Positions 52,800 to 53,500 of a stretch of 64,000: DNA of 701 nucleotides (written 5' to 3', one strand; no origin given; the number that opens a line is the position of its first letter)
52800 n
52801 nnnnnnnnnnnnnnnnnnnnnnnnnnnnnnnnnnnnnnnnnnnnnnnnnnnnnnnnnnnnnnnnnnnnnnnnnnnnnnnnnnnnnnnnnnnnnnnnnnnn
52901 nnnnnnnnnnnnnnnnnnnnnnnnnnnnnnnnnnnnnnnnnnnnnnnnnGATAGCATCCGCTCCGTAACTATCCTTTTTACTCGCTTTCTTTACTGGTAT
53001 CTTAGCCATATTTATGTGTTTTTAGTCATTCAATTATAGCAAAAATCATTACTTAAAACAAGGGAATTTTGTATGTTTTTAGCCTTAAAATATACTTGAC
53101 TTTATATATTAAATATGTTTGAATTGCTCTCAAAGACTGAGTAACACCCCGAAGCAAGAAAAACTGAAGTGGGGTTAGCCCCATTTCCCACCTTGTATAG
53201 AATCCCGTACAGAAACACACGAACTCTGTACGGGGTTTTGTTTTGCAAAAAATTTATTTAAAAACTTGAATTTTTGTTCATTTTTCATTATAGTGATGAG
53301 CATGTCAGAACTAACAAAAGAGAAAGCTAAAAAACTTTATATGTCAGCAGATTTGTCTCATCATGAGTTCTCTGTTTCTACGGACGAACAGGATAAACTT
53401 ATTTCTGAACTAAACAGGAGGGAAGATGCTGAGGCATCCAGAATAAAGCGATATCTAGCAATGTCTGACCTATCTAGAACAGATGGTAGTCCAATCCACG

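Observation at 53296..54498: Single-chain mitochondrial-type PheRS (PheS core + FDX-ACB) with no pheT partner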

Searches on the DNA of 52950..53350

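Call 41: search_rna_families(source=window, start=52950, end=53350, threshold=evalue, max_evalue=10, show_alignments=2)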
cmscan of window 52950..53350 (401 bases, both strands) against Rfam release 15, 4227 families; matches with E-value up to 10: 6.
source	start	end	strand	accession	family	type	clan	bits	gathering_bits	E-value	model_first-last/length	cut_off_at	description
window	53103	53196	+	RF02029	sraA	Gene; sRNA;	-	23.9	56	0.17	1-95/95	no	sraA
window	53183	53288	-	RF00568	SNORA26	Gene; snRNA; snoRNA; HACA-box;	CL00032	20.3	40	0.26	1-122/122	no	Small nucleolar RNA SNORA26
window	53166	53245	+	RF04312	trpB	Cis-reg;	-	17.4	59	6.9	1-107/107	no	trpB ncRNA motif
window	53101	53251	-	RF01442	S_pombe_snR90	Gene; snRNA; snoRNA; HACA-box;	-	16.3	80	6.8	1-158/158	no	small nucleolar RNA snR90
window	53196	53242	+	RF03867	mir-4081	Gene; miRNA;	-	16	70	3.9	1-51/51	no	mir-4081 microRNA precursor family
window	53256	53332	+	RF00114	S15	Cis-reg; leader;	CL00121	10.7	39.5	6.7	7-91/117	no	Ribosomal S15 leader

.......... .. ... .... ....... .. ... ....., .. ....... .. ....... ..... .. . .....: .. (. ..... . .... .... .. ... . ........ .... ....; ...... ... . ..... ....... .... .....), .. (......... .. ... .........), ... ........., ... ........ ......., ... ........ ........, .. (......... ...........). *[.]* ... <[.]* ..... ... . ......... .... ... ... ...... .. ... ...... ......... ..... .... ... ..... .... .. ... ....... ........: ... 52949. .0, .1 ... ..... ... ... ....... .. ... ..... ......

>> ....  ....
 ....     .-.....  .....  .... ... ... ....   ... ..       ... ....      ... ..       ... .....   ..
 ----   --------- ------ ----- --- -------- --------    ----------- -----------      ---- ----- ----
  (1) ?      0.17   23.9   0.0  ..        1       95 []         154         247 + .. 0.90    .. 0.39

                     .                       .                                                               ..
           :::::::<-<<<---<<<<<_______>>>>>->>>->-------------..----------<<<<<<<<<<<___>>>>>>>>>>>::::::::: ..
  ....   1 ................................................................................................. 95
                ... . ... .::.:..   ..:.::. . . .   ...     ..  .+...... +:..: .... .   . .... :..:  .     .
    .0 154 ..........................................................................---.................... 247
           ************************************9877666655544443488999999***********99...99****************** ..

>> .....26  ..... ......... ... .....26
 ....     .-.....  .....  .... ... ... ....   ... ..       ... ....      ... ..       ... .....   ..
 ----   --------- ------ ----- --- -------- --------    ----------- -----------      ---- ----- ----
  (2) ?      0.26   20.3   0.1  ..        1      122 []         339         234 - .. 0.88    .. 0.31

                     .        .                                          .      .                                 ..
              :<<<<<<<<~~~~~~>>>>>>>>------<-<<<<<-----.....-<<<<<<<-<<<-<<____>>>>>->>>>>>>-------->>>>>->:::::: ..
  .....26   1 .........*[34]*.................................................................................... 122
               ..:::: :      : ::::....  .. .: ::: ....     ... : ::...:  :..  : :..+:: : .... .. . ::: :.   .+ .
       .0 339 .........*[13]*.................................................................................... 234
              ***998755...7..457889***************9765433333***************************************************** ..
